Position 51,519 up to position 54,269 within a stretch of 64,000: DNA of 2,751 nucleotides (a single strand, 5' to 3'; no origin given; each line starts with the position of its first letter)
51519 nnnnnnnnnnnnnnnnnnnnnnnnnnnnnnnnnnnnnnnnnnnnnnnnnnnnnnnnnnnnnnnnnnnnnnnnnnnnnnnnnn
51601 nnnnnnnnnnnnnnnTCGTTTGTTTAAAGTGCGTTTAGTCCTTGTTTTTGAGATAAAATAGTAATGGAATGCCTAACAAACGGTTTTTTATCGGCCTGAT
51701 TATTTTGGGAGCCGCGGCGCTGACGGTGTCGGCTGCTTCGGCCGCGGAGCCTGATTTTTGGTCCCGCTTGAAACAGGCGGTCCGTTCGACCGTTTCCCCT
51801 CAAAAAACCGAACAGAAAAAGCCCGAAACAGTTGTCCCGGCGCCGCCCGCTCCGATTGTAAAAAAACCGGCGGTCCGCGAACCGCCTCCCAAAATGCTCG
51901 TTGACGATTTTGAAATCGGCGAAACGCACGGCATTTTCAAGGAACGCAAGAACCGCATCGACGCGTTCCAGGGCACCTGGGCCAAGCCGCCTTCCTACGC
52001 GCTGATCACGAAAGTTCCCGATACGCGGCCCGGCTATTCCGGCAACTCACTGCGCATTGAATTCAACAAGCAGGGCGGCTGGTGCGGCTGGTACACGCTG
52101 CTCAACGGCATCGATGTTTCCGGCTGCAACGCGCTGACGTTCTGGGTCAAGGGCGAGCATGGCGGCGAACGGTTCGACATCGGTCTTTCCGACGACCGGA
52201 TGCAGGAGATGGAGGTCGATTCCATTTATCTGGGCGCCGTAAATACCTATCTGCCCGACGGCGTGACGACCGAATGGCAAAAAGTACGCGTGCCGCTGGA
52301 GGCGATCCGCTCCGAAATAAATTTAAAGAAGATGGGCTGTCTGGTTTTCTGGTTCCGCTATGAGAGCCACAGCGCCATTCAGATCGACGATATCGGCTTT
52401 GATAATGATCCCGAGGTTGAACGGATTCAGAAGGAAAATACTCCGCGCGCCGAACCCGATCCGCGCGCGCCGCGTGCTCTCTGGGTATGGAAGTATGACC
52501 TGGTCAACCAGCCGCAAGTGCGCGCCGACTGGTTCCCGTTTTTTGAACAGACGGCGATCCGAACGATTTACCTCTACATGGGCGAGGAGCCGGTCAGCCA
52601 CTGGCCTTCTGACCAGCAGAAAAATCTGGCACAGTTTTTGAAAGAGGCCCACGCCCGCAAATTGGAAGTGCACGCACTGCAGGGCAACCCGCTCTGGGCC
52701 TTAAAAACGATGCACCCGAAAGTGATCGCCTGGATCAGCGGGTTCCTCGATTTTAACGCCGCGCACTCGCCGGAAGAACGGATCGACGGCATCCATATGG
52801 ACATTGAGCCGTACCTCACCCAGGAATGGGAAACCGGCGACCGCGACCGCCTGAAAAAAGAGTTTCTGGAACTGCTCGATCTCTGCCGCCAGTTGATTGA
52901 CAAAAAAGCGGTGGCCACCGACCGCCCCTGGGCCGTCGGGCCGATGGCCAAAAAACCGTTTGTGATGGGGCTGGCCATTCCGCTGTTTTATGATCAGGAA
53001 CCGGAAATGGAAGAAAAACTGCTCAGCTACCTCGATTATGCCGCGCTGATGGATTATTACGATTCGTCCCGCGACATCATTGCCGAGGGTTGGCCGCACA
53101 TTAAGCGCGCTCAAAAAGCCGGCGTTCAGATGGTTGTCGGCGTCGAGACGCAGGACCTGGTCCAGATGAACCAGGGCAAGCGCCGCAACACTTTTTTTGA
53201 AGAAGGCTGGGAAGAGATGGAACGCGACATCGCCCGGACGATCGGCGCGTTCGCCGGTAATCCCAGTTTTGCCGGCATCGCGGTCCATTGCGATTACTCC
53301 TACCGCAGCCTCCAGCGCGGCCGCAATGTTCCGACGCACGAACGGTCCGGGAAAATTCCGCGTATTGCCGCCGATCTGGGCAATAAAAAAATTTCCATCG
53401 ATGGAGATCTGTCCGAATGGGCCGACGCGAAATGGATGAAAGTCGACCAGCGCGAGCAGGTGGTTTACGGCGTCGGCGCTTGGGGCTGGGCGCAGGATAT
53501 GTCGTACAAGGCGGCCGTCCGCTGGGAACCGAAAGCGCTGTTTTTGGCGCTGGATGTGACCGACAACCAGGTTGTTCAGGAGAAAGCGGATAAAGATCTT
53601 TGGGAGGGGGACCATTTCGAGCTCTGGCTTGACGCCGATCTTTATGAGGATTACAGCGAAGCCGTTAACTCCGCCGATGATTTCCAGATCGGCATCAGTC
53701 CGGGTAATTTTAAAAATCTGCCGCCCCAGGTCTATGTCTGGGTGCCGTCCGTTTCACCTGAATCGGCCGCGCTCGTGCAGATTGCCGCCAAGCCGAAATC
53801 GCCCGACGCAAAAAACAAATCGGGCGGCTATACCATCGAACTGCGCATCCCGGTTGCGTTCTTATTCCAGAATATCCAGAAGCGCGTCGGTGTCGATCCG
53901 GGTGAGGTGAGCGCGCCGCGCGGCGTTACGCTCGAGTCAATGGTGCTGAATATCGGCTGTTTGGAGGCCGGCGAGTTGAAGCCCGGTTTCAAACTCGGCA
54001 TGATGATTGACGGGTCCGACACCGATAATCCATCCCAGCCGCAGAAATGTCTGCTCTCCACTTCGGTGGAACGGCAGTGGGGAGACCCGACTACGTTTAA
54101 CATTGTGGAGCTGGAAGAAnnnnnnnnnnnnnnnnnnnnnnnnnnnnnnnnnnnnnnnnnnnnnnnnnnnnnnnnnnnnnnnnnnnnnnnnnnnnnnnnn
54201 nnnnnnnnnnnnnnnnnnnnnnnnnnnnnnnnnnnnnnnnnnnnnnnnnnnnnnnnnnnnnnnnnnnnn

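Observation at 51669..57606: Operon of five secreted proteins built from a repeated beta-sandwich module plus GHL-type TIM barrels and a CBM9-like domain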

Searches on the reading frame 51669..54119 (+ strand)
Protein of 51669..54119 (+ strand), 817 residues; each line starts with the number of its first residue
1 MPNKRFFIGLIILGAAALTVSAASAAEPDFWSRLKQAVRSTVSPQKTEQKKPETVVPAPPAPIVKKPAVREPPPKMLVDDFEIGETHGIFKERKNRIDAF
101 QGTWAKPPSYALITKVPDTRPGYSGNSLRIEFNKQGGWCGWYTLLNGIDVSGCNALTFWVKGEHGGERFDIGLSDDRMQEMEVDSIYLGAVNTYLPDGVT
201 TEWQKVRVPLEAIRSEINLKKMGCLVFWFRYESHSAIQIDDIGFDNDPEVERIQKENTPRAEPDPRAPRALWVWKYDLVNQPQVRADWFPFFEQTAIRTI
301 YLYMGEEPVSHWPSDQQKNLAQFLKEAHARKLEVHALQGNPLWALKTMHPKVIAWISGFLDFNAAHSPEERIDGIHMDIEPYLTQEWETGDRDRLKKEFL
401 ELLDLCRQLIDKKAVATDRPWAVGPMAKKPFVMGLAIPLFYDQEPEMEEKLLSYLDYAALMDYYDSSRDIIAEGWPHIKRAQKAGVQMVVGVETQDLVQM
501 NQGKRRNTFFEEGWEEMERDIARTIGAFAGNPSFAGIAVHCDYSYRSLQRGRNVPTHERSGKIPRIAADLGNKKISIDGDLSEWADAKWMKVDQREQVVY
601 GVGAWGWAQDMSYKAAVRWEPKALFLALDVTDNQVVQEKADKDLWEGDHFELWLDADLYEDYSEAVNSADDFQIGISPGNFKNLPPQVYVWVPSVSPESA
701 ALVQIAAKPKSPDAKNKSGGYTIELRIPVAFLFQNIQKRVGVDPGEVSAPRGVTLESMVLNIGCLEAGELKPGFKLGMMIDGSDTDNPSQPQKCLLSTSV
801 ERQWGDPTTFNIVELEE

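Call 3: search_protein_families(library=pfam, proteins=[window:51669-54119:+], max_evalue=1)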
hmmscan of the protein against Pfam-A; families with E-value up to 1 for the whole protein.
window:51669-54119:+ (817 aa): 3 families
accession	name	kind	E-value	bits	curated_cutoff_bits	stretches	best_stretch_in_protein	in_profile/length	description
PF06452.16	CBM9_1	-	5.4e-12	46.4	23.4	1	585-816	5-183/185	Carbohydrate family 9 binding domain-like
PF21582.3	CBM30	-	8.4e-08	32.8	27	1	155-231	77-155/170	Carbohydrate binding domain 30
PF03425.19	CBM_11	-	0.011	16.3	27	1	77-212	14-134/182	Carbohydrate binding domain (family 11)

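Call 4: search_protein_families(library=ncbifam, proteins=[window:51669-54119:+], max_evalue=1)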
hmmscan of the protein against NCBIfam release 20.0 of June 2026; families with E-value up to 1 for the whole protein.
window:51669-54119:+ (817 aa): 1 family
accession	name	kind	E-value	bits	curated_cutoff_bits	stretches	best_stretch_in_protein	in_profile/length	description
TIGR03785.1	marine_sort_HK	equivalog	0.00029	19.2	612.2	1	572-739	78-224/703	proteobacterial dedicated sortase system histidine kinase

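Call 7: search_solved_structures(query=window:51669-54119:+, max_evalue=1)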
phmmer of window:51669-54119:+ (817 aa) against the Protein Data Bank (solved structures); distinct sequences matched with E-value up to 1: 5.
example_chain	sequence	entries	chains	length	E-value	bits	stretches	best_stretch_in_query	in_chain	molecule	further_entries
2c24_A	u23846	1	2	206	3e-07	32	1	127-247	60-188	ENDOGLUCANASE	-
1wmx_A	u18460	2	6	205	3.1e-07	32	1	127-247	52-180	COG3291: FOG: PKD repeat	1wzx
10yv_A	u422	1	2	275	1.6e-05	26.4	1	365-548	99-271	Putative GH97 from Cellulomonas fimi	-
1ru0_A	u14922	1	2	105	0.84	10.7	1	585-617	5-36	DcoH-like protein DCoHm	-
4wil_A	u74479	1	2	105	0.85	10.7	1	585-616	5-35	Pterin-4-alpha-carbinolamine dehydratase 2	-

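Call 44: find_homologous_proteins(query=window:51669-54119:+, max_evalue=0.00001)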
Query window:51669-54119:+ (817 aa): 128 proteins with E <= 0.00001 among 8000 candidates; the best 120 are listed.
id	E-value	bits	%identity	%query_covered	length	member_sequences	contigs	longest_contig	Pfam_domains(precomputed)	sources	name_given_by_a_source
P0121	0.0e+0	1919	100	100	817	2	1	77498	PF06452.17,PF21582.4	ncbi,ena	-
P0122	0.0e+0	1179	66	91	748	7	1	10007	PF06452.17,PF03425.20,PF21582.4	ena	-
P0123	0.0e+0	1176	66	91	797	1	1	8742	PF06452.17,PF21582.4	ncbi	-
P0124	0.0e+0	1171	65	91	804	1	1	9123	PF06452.17,PF03425.20,PF21582.4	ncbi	-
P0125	0.0e+0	1164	65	91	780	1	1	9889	PF06452.17,PF03425.20,PF21582.4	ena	-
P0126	0.0e+0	1153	64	94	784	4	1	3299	PF06452.17,PF03425.20,PF21582.4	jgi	-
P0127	0.0e+0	1138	62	93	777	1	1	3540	PF06452.17,PF03425.20,PF21582.4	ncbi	-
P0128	0.0e+0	1135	64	90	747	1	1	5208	PF06452.17,PF21582.4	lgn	-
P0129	0.0e+0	1130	63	91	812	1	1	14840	PF06452.17,PF21582.4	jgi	-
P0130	0.0e+0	1129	61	95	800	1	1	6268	PF06452.17,PF03425.20,PF21582.4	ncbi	-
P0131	0.0e+0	1127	62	94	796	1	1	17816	PF06452.17,PF03425.20,PF21582.4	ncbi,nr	ncbi:MAG: sugar-binding protein [Candidatus Omnitrophota bacterium]|nr:sugar-binding protein [Candid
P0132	0.0e+0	1126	62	92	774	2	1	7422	PF06452.17,PF21582.4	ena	-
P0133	0.0e+0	1125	64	90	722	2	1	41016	PF06452.17,PF21582.4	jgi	-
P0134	0.0e+0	1108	60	93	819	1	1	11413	PF06452.17,PF03425.20,PF21582.4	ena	-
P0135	0.0e+0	1108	60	91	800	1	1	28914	PF06452.17,PF03425.20,PF21582.4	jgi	-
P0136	0.0e+0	1107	62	93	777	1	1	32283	PF06452.17,PF21582.4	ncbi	-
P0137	0.0e+0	1106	63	91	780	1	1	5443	PF06452.17,PF03425.20,PF21582.4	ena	-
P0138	0.0e+0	1105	59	93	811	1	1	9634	PF06452.17,PF03425.20,PF21582.4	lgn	-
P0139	0.0e+0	1101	62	91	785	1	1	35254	PF06452.17,PF03425.20,PF21582.4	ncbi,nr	ncbi:MAG: hypothetical protein HYZ94_02060 [Candidatus Omnitrophica bacterium]|nr:hypothetical prote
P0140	0.0e+0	1088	58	94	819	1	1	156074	PF06452.17,PF03425.20,PF21582.4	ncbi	-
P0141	0.0e+0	1084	61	91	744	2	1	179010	PF06452.17,PF21582.4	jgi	-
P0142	0.0e+0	1077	60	93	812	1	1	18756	PF06452.17,PF03425.20,PF21582.4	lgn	-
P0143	0.0e+0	1053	60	91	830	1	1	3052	PF06452.17,PF21582.4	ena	-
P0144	0.0e+0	1041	59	93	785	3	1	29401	PF06452.17,PF21582.4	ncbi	-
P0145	0.0e+0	1035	58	92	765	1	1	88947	PF06452.17,PF03425.20,PF21582.4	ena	-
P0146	0.0e+0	1030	58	91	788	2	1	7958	PF06452.17,PF03425.20,PF21582.4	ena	-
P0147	0.0e+0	1017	57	94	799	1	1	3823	PF06452.17,PF03425.20,PF21582.4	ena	-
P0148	0.0e+0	1015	57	93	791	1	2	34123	PF06452.17,PF21582.4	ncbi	-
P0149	0.0e+0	1011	58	91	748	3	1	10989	PF06452.17,PF21582.4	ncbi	-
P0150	7.6e-296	1002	58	91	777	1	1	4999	PF06452.17,PF21582.4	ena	-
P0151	3.2e-295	1000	57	91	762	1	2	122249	PF06452.17,PF03425.20,PF21582.4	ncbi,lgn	-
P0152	2.2e-294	997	55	99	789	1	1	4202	PF06452.17,PF21582.4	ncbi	-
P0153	9.9e-293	991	57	93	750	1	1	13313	PF06452.17,PF21582.4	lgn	-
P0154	2.7e-292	990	56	91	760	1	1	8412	PF06452.17,PF21582.4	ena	-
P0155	4.1e-292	989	55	96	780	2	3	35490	PF06452.17,PF03425.20,PF21582.4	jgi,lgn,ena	-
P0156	1.3e-291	988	58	91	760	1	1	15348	PF06452.17,PF21582.4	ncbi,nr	ncbi:MAG: hypothetical protein HYZ90_02570 [Candidatus Omnitrophica bacterium]|nr:hypothetical prote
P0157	1.4e-291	988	57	93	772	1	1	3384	PF06452.17,PF21582.4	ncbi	-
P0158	1.8e-289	981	56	93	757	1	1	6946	PF06452.17,PF21582.4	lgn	-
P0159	5.4e-288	976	57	91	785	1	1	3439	PF06452.17,PF21582.4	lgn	-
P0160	9.2e-288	975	57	91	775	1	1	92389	PF06452.17,PF03425.20,PF21582.4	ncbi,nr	ncbi:MAG: hypothetical protein HYS41_04520 [Candidatus Omnitrophica bacterium]|nr:hypothetical prote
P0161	2.6e-287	974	56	91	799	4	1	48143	PF06452.17,PF21582.4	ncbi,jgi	-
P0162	3.4e-287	973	55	94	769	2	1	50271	PF06452.17,PF21582.4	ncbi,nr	ncbi:MAG: hypothetical protein NC910_04545 [Candidatus Omnitrophica bacterium]|nr:hypothetical prote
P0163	5.0e-286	969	56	92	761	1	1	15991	PF06452.17,PF03425.20,PF21582.4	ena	-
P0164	2.7e-274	930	63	76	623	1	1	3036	PF06452.17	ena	-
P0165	1.8e-273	928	55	90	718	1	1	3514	PF06452.17,PF21582.4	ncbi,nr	ncbi:MAG: hypothetical protein HY600_04295 [Candidatus Omnitrophica bacterium]|nr:hypothetical prote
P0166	8.3e-272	922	54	91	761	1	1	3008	PF06452.17,PF03425.20,PF21582.4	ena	-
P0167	3.3e-270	917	53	94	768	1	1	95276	PF06452.17,PF21582.4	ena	-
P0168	5.8e-270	916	53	91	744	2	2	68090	PF06452.17,PF21582.4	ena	-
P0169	8.9e-268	909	53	91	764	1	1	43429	PF06452.17,PF03425.20,PF21582.4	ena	-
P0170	4.0e-261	887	51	94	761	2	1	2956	PF06452.17,PF21582.4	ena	-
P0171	9.4e-259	879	51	93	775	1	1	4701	PF06452.17,PF21582.4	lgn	-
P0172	4.7e-256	870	52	91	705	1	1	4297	PF06452.17,PF21582.4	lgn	-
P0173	1.1e-235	803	48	92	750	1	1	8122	PF06452.17,PF21582.4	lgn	-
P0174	9.6e-232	790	40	93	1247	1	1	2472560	PF06452.17,PF03425.20,PF21582.4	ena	-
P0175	7.3e-231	787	47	94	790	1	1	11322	PF06452.17,PF21582.4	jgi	jgi:hypothetical protein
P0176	3.7e-227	775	48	93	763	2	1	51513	PF06452.17,PF21582.4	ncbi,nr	ncbi:MAG: sugar-binding protein [Candidatus Omnitrophica bacterium]|nr:sugar-binding protein [Candid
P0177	1.6e-225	769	48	91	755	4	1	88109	PF06452.17,PF21582.4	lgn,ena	-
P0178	3.4e-224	765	47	91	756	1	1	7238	PF06452.17,PF21582.4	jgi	jgi:hypothetical protein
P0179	1.3e-223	763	46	96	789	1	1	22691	PF06452.17,PF21582.4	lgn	-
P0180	7.3e-222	757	41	92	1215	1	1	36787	PF06452.17,PF03425.20,PF21582.4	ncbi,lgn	-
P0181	2.2e-221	755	47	93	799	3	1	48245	PF06452.17,PF21582.4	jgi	-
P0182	5.6e-221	754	47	92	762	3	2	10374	PF06452.17,PF21582.4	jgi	-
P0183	5.7e-220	751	47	91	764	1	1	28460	PF06452.17,PF21582.4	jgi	-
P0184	6.2e-220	751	38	91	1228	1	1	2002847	PF06452.17,PF03425.20,PF21582.4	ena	-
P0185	7.5e-220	750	47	91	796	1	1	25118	PF06452.17,PF03425.20,PF21582.4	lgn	-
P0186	1.0e-219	750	45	99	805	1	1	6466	PF06452.17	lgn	-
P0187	8.9e-218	743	46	94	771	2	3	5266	PF06452.17,PF00704.35,PF21582.4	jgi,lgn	-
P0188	9.2e-218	743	38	93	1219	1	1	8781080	PF06452.17,PF03425.20,PF21582.4,PF08547.19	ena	-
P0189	1.6e-217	743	46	91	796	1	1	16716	PF06452.17,PF03425.20,PF21582.4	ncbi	ncbi:MAG: sugar-binding protein [Candidatus Omnitrophota bacterium]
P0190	3.2e-217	742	38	91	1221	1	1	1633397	PF06452.17,PF03425.20,PF21582.4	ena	-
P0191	9.0e-217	740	46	98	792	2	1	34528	PF06452.17,PF21582.4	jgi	jgi:hypothetical protein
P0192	1.7e-216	739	47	91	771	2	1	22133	PF06452.17,PF21582.4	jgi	-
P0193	2.9e-216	738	44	99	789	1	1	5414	PF06452.17,PF21582.4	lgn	-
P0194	3.2e-216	738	48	95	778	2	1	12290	PF06452.17,PF21582.4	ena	-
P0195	4.5e-216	738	48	92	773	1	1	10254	PF06452.17,PF03425.20,PF21582.4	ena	-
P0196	9.9e-216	737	47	91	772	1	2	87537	PF06452.17,PF03425.20,PF21582.4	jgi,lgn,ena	-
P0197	2.8e-215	735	46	91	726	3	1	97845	PF06452.17,PF21582.4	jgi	jgi:hypothetical protein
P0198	5.0e-215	734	47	91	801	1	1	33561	PF06452.17,PF21582.4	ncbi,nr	ncbi:MAG: hypothetical protein NTV07_01725 [Candidatus Omnitrophica bacterium]|nr:hypothetical prote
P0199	8.5e-215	734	45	92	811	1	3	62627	PF06452.17,PF21582.4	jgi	-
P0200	2.2e-214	732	46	95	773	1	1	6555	PF06452.17,PF21582.4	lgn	-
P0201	2.7e-214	732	47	93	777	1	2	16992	PF06452.17,PF21582.4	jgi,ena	-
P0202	1.2e-213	730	44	100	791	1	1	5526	PF06452.17,PF03425.20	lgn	-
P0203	7.3e-213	727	44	100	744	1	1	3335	PF06452.17,PF21582.4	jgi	-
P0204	7.5e-213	727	45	93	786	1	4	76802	PF06452.17,PF21582.4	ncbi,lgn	-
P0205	2.8e-212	725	45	99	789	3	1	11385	PF06452.17,PF21582.4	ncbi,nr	ncbi:hypothetical protein J7L67_06600 [bacterium]|nr:hypothetical protein [bacterium]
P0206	4.9e-212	725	45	93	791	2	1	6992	PF06452.17,PF21582.4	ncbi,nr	ncbi:MAG: hypothetical protein HYY14_06645 [Candidatus Omnitrophica bacterium]|nr:hypothetical prote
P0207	6.9e-212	724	45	93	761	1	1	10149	PF06452.17,PF00704.35,PF21582.4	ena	-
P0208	9.5e-212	724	44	99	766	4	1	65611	PF06452.17,PF21582.4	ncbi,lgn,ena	-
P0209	9.6e-212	724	43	98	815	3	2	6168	PF06452.17,PF21582.4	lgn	-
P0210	1.7e-211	723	44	99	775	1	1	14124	PF06452.17,PF21582.4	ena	-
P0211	4.7e-211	721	45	93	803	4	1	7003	PF06452.17,PF21582.4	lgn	-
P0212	1.4e-210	720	45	93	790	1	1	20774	PF06452.17,PF21582.4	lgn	-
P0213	4.4e-210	718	45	96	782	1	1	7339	PF06452.17,PF21582.4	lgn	-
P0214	4.7e-210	718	46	93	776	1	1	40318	PF06452.17,PF00704.35,PF21582.4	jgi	-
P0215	8.2e-210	717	45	91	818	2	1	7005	PF06452.17,PF21582.4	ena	-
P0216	1.7e-209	716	44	99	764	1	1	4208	PF06452.17,PF00704.35,PF21582.4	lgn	-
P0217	2.4e-209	716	46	93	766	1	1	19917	PF06452.17,PF21582.4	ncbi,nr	ncbi:MAG: hypothetical protein JW937_08535 [Candidatus Omnitrophica bacterium]|nr:hypothetical prote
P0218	1.4e-208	713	45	93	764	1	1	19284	PF06452.17,PF21582.4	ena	-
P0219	3.6e-208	712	45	92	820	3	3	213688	PF06452.17,PF21582.4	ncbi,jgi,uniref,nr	ncbi:MAG: hypothetical protein C4541_02985 [Candidatus Auribacter fodinae]|jgi:hypothetical protein|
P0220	1.0e-207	710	45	92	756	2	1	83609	PF06452.17,PF21582.4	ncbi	ncbi:MAG: sugar-binding protein [Candidatus Omnitrophota bacterium]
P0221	2.0e-207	709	46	91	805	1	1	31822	PF06452.17,PF21582.4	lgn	-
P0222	5.3e-207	708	43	99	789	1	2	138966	PF06452.17,PF00704.35,PF21582.4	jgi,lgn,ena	-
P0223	7.9e-207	707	45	91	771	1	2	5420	PF06452.17,PF21582.4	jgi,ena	-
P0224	1.3e-206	707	43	99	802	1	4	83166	PF06452.17,PF21582.4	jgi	-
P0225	3.5e-205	702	45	94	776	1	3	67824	PF06452.17,PF21582.4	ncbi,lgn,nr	ncbi:MAG: hypothetical protein HY590_00290 [Candidatus Omnitrophica bacterium]|nr:hypothetical prote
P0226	4.0e-205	702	45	92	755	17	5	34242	PF06452.17,PF21582.4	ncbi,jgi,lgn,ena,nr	ncbi:MAG: hypothetical protein COU52_03340 [Candidatus Omnitrophica bacterium CG10_big_fil_rev_8_21_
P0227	9.4e-204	697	44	91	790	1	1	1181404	PF06452.17,PF21582.4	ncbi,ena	-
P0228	2.1e-203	696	43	100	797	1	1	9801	PF06452.17,PF21582.4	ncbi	-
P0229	2.2e-202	693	44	91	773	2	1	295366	PF06452.17,PF21582.4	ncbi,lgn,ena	-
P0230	1.4e-201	690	45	89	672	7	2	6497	PF06452.17,PF21582.4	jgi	-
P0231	2.5e-201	689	43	100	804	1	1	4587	PF06452.17,PF21582.4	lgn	-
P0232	3.3e-201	689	42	100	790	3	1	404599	PF06452.17,PF21582.4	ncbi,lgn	-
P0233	3.2e-197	675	43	92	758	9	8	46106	PF06452.17,PF21582.4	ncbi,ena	-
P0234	1.4e-195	670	44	91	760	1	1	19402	PF06452.17,PF21582.4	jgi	-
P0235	3.9e-195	669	43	91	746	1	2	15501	PF06452.17,PF21582.4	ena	-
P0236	1.8e-193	663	42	91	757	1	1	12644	PF06452.17,PF21582.4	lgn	-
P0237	4.0e-191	655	56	64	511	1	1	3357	PF06452.17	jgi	jgi:hypothetical protein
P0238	1.3e-189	650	42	92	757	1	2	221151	PF06452.17,PF21582.4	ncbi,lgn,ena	-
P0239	4.5e-189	649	59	61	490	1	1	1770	PF06452.17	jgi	jgi:hypothetical protein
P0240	8.9e-185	634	41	92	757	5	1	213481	PF06452.17,PF21582.4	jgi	-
